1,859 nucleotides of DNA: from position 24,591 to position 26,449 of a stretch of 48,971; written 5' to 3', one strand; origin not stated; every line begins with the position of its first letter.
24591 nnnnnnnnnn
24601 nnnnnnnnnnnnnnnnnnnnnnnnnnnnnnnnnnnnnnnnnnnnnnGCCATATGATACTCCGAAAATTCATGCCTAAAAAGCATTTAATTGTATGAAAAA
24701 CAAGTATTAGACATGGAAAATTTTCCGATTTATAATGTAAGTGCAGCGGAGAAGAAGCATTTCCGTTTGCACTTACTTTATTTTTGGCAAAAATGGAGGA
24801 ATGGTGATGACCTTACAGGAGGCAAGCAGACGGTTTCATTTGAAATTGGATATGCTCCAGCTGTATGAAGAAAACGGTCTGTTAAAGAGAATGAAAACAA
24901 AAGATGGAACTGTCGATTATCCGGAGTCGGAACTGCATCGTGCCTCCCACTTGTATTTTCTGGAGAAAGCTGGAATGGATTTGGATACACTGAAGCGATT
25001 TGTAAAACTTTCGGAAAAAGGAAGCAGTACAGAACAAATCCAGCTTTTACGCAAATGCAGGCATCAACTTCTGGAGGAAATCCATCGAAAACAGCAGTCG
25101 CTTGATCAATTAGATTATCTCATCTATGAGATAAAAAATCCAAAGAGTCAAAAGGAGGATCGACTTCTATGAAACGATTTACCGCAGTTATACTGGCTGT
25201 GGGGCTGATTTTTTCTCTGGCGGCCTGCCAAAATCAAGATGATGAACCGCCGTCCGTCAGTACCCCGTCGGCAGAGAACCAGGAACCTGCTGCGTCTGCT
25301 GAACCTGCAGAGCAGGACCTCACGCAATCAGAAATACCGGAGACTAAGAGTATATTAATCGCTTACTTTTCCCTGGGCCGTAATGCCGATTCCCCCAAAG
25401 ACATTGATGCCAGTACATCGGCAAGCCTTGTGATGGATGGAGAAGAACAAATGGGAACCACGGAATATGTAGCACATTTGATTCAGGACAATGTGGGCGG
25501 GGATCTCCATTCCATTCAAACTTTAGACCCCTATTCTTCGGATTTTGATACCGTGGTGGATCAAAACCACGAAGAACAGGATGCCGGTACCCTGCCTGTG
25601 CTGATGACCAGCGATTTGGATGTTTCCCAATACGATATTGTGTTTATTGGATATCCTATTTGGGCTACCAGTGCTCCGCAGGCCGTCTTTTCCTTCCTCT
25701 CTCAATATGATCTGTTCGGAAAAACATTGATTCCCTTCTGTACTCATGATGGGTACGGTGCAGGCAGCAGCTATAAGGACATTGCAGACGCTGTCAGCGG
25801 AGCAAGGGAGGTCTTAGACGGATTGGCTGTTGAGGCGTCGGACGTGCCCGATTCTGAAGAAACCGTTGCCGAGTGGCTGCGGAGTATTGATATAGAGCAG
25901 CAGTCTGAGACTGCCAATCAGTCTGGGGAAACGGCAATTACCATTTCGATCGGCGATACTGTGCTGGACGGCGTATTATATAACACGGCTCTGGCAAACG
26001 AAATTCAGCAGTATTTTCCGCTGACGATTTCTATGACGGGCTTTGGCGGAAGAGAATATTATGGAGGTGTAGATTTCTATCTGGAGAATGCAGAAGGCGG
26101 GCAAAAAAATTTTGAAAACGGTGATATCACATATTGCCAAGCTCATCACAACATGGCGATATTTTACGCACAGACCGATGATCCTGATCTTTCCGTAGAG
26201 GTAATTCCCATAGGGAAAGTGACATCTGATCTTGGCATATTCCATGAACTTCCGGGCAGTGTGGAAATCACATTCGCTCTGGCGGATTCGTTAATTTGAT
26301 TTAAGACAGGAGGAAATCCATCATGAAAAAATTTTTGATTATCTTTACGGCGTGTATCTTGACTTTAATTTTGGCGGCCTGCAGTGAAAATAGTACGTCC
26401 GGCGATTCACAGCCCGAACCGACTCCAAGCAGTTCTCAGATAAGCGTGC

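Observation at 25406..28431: An ApbE-type flavinylation-like motif sits inside the FMN phosphate loop of three exported flavodoxin paralogs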

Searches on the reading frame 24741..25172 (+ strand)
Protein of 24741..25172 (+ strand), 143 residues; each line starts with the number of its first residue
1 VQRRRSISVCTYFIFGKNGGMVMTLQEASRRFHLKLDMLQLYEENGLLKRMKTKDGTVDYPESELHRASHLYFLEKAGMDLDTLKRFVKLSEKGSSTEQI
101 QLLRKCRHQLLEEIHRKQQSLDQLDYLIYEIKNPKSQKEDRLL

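Call 21: search_protein_families(library=pfam, proteins=[window:24741-25172:+], max_evalue=0.001)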
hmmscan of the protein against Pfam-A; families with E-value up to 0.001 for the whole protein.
window:24741-25172:+ (143 aa): 1 family
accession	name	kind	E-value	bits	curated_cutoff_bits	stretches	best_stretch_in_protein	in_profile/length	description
PF13411.12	MerR_1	-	9.1e-08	32.5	21.6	1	23-88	1-66/69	MerR HTH family regulatory protein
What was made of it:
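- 24741..25172 (+): MerR-family regulator whose stop overlaps the start of paralog B. It is probably the first gene of a unit reading merR, fldB, fldC, akr, fldD, DUF4405. PF13411 (call 21).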

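Call 29: search_protein_families(library=ncbifam, proteins=[window:24741-25172:+], max_evalue=0.001)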
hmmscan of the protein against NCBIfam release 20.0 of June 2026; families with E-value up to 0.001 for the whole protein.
window:24741-25172:+ (143 aa): 4 families
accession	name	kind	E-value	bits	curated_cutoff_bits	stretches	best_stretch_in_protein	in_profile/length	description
NF041849.1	trans_regNmlR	equivalog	7.6e-11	42.1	175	1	23-133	1-114/117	stress response transcriptional regulator NmlR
TIGR02044.1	CueR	equivalog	6.8e-05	22.9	147.4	1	24-124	2-101/127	Cu(I)-responsive transcriptional regulator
TIGR01950.1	SoxR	equivalog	0.00015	21.6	116.9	1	23-126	2-108/142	redox-sensitive transcriptional activator SoxR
TIGR02051.1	MerR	equivalog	0.00048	20.4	150.85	1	35-138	12-112/124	mercury resistance transcriptional regulator MerR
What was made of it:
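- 24741..25172 (+): A weak NmlR-like match at E 7.6e-11 (call 29).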

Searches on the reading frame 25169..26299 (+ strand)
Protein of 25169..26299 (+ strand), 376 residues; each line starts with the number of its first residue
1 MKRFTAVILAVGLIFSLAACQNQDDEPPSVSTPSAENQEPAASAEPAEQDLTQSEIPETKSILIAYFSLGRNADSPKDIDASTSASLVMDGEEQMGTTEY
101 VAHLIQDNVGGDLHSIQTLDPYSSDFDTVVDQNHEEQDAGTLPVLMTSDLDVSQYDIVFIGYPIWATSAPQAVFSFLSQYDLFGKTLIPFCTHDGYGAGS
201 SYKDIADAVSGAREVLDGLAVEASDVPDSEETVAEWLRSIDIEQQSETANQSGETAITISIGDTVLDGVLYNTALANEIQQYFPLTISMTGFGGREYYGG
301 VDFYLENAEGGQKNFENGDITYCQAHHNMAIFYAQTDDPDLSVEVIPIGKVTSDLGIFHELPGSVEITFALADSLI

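Call 6: search_protein_families(library=pfam, proteins=[window:25169-26299:+], max_evalue=0.01)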
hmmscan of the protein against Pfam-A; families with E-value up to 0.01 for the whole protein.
window:25169-26299:+ (376 aa): 4 families
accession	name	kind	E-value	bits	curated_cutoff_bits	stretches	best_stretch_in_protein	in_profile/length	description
PF12682.12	Flavodoxin_4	-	1.4e-18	67.3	24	1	96-237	11-152/155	Flavodoxin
PF18050.6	Cyclophil_like2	-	8e-18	65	22.7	1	259-369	1-114/115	Cyclophilin-like family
PF04126.18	Cyclophil_like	-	4.5e-11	43.1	27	1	257-368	3-118/120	Cyclophilin-like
PF12724.12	Flavodoxin_5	-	0.0056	17.4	27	0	148-187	37-78/145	Flavodoxin domain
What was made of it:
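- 25169..26299 (+): Paralog B: a lipoprotein with a Flavodoxin_4 domain carrying the beta1/alpha1 insert, plus a C-terminal cyclophilin-like domain. The predicted FMN acceptor is Ser86. Pfam PF12682 at E 1.4e-18 and PF18050 at E 8e-18 (call 6).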

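Call 28: list_cluster_members(proteins=[window:25169-26299:+, window:26323-27108:+, window:28132-28890:+, window:35993-37024:+, window:28959-29654:+])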
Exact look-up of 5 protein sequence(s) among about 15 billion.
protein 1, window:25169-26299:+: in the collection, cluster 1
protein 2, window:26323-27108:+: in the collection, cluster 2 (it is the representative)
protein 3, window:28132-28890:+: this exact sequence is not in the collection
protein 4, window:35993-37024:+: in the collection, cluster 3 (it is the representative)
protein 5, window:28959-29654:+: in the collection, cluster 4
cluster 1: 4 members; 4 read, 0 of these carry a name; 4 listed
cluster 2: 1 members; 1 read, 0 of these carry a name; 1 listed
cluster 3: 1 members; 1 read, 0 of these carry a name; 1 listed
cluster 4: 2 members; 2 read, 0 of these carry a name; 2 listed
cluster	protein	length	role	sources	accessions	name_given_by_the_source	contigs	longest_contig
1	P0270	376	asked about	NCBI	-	-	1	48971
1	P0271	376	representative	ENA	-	-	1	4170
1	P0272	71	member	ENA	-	-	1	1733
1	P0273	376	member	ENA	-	-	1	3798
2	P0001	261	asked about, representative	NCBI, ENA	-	-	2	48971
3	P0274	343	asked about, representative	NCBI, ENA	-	-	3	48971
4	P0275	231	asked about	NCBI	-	-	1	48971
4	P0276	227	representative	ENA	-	-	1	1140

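Call 29: search_protein_families(library=ncbifam, proteins=[window:25169-26299:+], max_evalue=0.001)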
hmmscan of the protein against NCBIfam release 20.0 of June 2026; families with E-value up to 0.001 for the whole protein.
window:25169-26299:+ (376 aa): 2 families
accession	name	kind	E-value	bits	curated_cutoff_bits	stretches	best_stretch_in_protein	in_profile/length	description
NF005389.0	PRK06934.1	equivalog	7.7e-39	133.3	172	1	58-238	34-215/221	flavodoxin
NF005501.0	PRK07116.1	subfamily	5.8e-25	87.6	198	1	96-241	15-160/161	flavodoxin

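Call 49: find_homologous_proteins(query=window:25169-26299:+, max_evalue=0.00001)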
Query window:25169-26299:+ (376 aa): 1722 proteins with E <= 0.00001 among 8000 candidates; the best 120 are listed.
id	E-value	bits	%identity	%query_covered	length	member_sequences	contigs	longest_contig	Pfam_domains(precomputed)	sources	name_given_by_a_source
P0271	2.5e-242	821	99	100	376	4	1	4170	PF04126.19,PF12682.13,PF18050.7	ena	-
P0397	8.5e-172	589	60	99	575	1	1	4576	PF04126.19,PF02525.23,PF12724.13,PF03358.21,PF12682.13,PF18050.7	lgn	-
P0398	1.8e-167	575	69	99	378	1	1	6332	PF04126.19,PF12682.13,PF18050.7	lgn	-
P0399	1.7e-166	572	69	99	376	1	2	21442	PF04126.19,PF12682.13,PF18050.7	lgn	-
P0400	3.7e-166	571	70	99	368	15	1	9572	PF04126.19,PF12682.13,PF18050.7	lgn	-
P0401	4.5e-166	570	72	99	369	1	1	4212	PF04126.19,PF12682.13,PF18050.7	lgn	-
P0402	5.1e-166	570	70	99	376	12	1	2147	PF04126.19,PF12682.13,PF18050.7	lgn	-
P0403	5.7e-166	570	69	99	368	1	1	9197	PF04126.19,PF12682.13,PF18050.7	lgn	-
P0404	7.1e-166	570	69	99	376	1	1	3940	PF04126.19,PF12682.13,PF18050.7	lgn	-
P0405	4.2e-165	567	70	99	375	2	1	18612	PF04126.19,PF12682.13,PF18050.7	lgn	-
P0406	6.8e-165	566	67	99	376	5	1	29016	PF04126.19,PF12682.13,PF18050.7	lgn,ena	-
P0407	3.7e-164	564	68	99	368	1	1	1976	PF04126.19,PF12682.13,PF18050.7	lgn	-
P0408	1.5e-163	562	68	99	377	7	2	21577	PF04126.19,PF12682.13,PF18050.7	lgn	-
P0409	3.7e-163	561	71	99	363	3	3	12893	PF04126.19,PF12682.13,PF18050.7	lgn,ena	-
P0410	3.8e-163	561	70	99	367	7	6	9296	PF04126.19,PF12682.13,PF18050.7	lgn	-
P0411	5.3e-163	560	68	99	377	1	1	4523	PF04126.19,PF12682.13,PF18050.7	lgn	-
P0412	9.5e-163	559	68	99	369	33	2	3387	PF04126.19,PF12682.13,PF18050.7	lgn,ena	-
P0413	3.0e-162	558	69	99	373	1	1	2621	PF04126.19,PF12682.13,PF18050.7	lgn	-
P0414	9.6e-162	556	69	99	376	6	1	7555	PF04126.19,PF12682.13,PF18050.7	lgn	-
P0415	1.1e-161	556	67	99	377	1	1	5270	PF04126.19,PF12682.13,PF18050.7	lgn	-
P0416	1.4e-161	556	67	99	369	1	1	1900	PF04126.19,PF12682.13,PF18050.7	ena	-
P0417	3.4e-161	554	67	99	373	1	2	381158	PF04126.19,PF12682.13,PF18050.7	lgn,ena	-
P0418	6.2e-161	553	67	99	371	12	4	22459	PF04126.19,PF12682.13,PF18050.7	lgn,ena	-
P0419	1.7e-160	552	66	99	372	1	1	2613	PF04126.19,PF12682.13,PF18050.7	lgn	-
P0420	3.7e-160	551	68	99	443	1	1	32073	PF04126.19,PF12682.13,PF18050.7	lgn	-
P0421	3.7e-160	551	67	99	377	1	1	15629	PF04126.19,PF12682.13,PF18050.7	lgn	-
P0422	5.6e-160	550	66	99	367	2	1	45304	PF04126.19,PF12682.13,PF18050.7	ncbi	-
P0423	7.2e-160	550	66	99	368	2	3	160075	PF04126.19,PF12682.13,PF18050.7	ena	-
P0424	1.6e-159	549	66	99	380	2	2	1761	PF04126.19,PF12682.13,PF18050.7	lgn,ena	-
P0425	2.3e-159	548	65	99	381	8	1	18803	PF04126.19,PF12682.13,PF18050.7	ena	-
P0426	3.6e-159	548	67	99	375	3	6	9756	PF04126.19,PF12682.13,PF18050.7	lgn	-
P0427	3.9e-159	547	68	99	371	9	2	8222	PF04126.19,PF12682.13,PF18050.7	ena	-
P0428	4.0e-159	547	68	99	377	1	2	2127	PF04126.19,PF12682.13,PF18050.7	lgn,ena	-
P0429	8.6e-159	546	68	98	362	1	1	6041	PF04126.19,PF12682.13,PF18050.7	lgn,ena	-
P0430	1.6e-158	545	67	99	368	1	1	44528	PF04126.19,PF12682.13,PF18050.7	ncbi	-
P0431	4.3e-158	544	67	99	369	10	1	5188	PF04126.19,PF12682.13,PF18050.7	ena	-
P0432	5.9e-157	540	65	99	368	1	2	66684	PF04126.19,PF12682.13,PF18050.7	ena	-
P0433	7.8e-157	540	68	99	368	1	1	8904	PF04126.19,PF12682.13,PF18050.7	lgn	-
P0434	2.0e-156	539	66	99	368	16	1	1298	PF04126.19,PF12682.13,PF18050.7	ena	-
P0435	3.9e-156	538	65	99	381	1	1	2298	PF04126.19,PF12682.13,PF18050.7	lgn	-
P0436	6.3e-156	537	64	99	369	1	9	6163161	PF04126.19,PF12682.13,PF18050.7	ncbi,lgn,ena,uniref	ncbi:cyclophilin-like fold protein [Blautia producta]|uniref:flavodoxin n=1 Tax=Blautia producta Tax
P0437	1.6e-155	536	66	99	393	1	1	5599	PF04126.19,PF12682.13,PF18050.7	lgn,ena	-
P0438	5.5e-155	534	66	98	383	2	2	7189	PF04126.19,PF12682.13,PF18050.7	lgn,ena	-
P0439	1.3e-154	533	63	99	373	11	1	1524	PF04126.19,PF12682.13,PF18050.7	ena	-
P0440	4.6e-153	527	64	99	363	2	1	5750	PF04126.19,PF12682.13,PF18050.7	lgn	-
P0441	2.0e-152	525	65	99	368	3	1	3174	PF04126.19,PF12682.13,PF18050.7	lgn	-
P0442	3.8e-152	524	64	99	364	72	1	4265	PF04126.19,PF12682.13,PF18050.7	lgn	-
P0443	1.0e-151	523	63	99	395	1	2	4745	PF04126.19,PF12682.13,PF18050.7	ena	-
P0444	1.2e-151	523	63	99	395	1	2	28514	PF04126.19,PF12682.13,PF18050.7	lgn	-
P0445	1.4e-151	523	64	99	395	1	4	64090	PF04126.19,PF12682.13,PF18050.7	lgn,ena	-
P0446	2.3e-151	522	63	99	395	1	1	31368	PF04126.19,PF12682.13,PF18050.7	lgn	-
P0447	3.8e-151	521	62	99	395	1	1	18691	PF04126.19,PF12682.13,PF18050.7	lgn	-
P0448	4.5e-151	521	64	99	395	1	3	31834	PF04126.19,PF12682.13,PF18050.7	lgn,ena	-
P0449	7.1e-151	520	64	99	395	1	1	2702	PF04126.19,PF12682.13,PF18050.7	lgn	-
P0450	1.0e-150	520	62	99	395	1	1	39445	PF04126.19,PF12682.13,PF18050.7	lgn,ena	-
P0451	1.3e-150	519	65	99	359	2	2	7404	PF04126.19,PF12682.13,PF18050.7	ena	-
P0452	1.8e-150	519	64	99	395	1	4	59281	PF04126.19,PF12682.13,PF18050.7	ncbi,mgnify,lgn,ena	mgnify:CR=1 FL=1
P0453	2.6e-150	518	63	99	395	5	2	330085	PF04126.19,PF12682.13,PF18050.7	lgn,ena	-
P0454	3.6e-150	518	64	99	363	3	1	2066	PF04126.19,PF12682.13,PF18050.7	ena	-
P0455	4.5e-150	518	67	95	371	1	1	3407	PF04126.19,PF12682.13,PF18050.7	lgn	-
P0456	5.2e-150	517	63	99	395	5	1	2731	PF04126.19,PF12682.13,PF18050.7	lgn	-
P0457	7.3e-150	517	56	99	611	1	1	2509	PF04126.19,PF02525.23,PF12724.13,PF12682.13,PF18050.7,PF12641.13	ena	-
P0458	2.7e-149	515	64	99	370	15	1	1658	PF04126.19,PF12682.13,PF18050.7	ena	-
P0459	4.0e-149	515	62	99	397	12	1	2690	PF04126.19,PF12682.13,PF18050.7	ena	-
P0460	9.2e-149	513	64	99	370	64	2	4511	PF04126.19,PF12682.13,PF18050.7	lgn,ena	-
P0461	1.3e-148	513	62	99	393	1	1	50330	PF04126.19,PF12682.13,PF18050.7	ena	-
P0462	5.4e-148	511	63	99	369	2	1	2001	PF04126.19,PF12682.13,PF18050.7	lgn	-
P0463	1.3e-147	510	61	99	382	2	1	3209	PF04126.19,PF12682.13,PF18050.7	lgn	-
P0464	4.9e-147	508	60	99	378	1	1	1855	PF04126.19,PF12682.13,PF18050.7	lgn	-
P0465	5.3e-147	508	69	84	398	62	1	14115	PF04126.19,PF12682.13,PF18050.7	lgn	-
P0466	5.5e-147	507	64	96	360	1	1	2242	PF04126.19,PF12682.13,PF18050.7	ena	-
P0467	9.3e-147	507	61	99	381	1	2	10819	PF04126.19,PF12682.13,PF18050.7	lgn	-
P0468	8.0e-146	504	62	99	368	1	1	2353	PF04126.19,PF12724.13,PF12682.13,PF18050.7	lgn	-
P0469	2.1e-145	502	62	99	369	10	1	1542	PF04126.19,PF12682.13,PF18050.7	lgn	-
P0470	8.4e-145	500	62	99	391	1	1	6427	PF04126.19,PF12682.13,PF18050.7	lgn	-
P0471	9.1e-145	500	62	99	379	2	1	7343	PF04126.19,PF12682.13,PF18050.7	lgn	-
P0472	5.0e-144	498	71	85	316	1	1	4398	PF04126.19,PF12682.13,PF18050.7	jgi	-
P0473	3.5e-143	495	62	98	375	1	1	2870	PF04126.19,PF12724.13,PF12682.13,PF18050.7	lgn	-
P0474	5.5e-143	494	60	99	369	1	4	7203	PF04126.19,PF12682.13,PF18050.7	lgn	-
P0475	3.2e-142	492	61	99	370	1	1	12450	PF04126.19,PF12682.13,PF18050.7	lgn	-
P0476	2.4e-141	489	62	84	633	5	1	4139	PF04126.19,PF02525.23,PF12724.13,PF12682.13,PF02368.25,PF18050.7,PF12641.13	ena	-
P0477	4.5e-141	488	59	99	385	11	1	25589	PF04126.19,PF12682.13,PF18050.7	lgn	-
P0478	4.6e-141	488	53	84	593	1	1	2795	PF04126.19,PF12682.13,PF18050.7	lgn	-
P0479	8.5e-141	487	60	99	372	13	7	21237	PF04126.19,PF12724.13,PF12682.13,PF18050.7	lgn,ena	-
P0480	8.7e-141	487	61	97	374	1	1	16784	PF04126.19,PF12682.13,PF18050.7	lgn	-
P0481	9.7e-141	487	60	99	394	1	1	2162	PF04126.19,PF12682.13,PF18050.7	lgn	-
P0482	2.0e-140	486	58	91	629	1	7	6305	PF04126.19,PF02525.23,PF12724.13,PF12682.13,PF02368.25,PF18050.7,PF12641.13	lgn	-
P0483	5.2e-140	485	61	99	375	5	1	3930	PF04126.19,PF12724.13,PF12682.13,PF18050.7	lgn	-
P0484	6.6e-140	484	61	99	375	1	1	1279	PF04126.19,PF12682.13,PF18050.7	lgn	-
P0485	7.7e-140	484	61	84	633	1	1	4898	PF04126.19,PF02525.23,PF12724.13,PF12682.13,PF02368.25,PF18050.7,PF12641.13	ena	-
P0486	8.0e-140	484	58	99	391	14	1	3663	PF12682.13,PF18050.7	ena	-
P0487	3.2e-139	482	61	84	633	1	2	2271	PF04126.19,PF02525.23,PF12724.13,PF12682.13,PF02368.25,PF18050.7,PF12641.13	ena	-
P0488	5.1e-139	481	61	99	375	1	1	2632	PF04126.19,PF12724.13,PF12682.13,PF18050.7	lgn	-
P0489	5.4e-139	481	61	99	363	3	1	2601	PF04126.19,PF12682.13,PF18050.7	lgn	-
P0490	5.9e-139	481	61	84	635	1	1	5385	PF04126.19,PF12724.13,PF12682.13,PF02368.25,PF18050.7,PF12641.13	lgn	-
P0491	6.1e-139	481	59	99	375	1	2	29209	PF04126.19,PF12682.13,PF18050.7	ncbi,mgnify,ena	mgnify:CR=1 FL=1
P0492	6.5e-139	481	59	99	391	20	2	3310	PF04126.19,PF12682.13,PF18050.7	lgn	-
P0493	7.2e-139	481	61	97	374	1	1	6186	PF04126.19,PF12724.13,PF12682.13,PF18050.7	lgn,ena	-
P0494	7.5e-139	481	60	99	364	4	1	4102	PF04126.19,PF12724.13,PF12682.13,PF18050.7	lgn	-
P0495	8.9e-139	480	59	99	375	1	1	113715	PF04126.19,PF12682.13,PF18050.7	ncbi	-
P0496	1.7e-138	480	59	99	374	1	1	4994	PF04126.19,PF12724.13,PF12682.13,PF18050.7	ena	-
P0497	1.9e-138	479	60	99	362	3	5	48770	PF04126.19,PF12682.13,PF18050.7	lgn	-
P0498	2.3e-138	479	54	93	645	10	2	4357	PF04126.19,PF02525.23,PF12724.13,PF12682.13,PF02368.25,PF18050.7,PF12641.13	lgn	-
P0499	2.7e-138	479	60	99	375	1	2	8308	PF04126.19,PF12724.13,PF12682.13,PF18050.7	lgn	-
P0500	4.2e-138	478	58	91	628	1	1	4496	PF04126.19,PF02525.23,PF12724.13,PF12682.13,PF02368.25,PF18050.7,PF12641.13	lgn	-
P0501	4.4e-138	478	59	99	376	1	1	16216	PF04126.19,PF12724.13,PF12682.13,PF18050.7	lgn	-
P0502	5.8e-138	478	60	99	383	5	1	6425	PF04126.19,PF12724.13,PF12682.13,PF18050.7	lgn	-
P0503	8.3e-138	477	44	99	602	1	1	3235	PF04126.19,PF12682.13,PF18050.7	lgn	-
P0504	9.1e-138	477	58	99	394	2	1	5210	PF04126.19,PF12682.13,PF18050.7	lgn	-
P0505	9.9e-138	477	58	84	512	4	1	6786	PF04126.19,PF12724.13,PF12682.13,PF18050.7,PF12641.13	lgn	-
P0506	1.0e-137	477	58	99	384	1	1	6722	PF04126.19,PF12724.13,PF12682.13,PF18050.7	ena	-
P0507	1.9e-137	476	59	99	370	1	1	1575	PF04126.19,PF12724.13,PF12682.13,PF18050.7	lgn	-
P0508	2.7e-137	476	59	99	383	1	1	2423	PF04126.19,PF12724.13,PF12682.13,PF18050.7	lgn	-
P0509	3.0e-137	475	65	83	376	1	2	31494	PF04126.19,PF12724.13,PF12682.13,PF18050.7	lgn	-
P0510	3.0e-137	475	66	83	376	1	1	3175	PF04126.19,PF12724.13,PF12682.13,PF18050.7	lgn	-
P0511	3.6e-137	475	65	83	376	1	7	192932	PF04126.19,PF12724.13,PF12682.13,PF18050.7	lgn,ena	-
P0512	5.5e-137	475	60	99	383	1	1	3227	PF04126.19,PF12724.13,PF12682.13,PF18050.7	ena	-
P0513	9.3e-137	474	59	99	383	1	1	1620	PF04126.19,PF12724.13,PF12682.13,PF18050.7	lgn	-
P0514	1.1e-136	474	60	99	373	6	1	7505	PF04126.19,PF12724.13,PF12682.13,PF18050.7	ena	-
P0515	1.2e-136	473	63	88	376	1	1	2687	PF04126.19,PF12724.13,PF12682.13,PF18050.7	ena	-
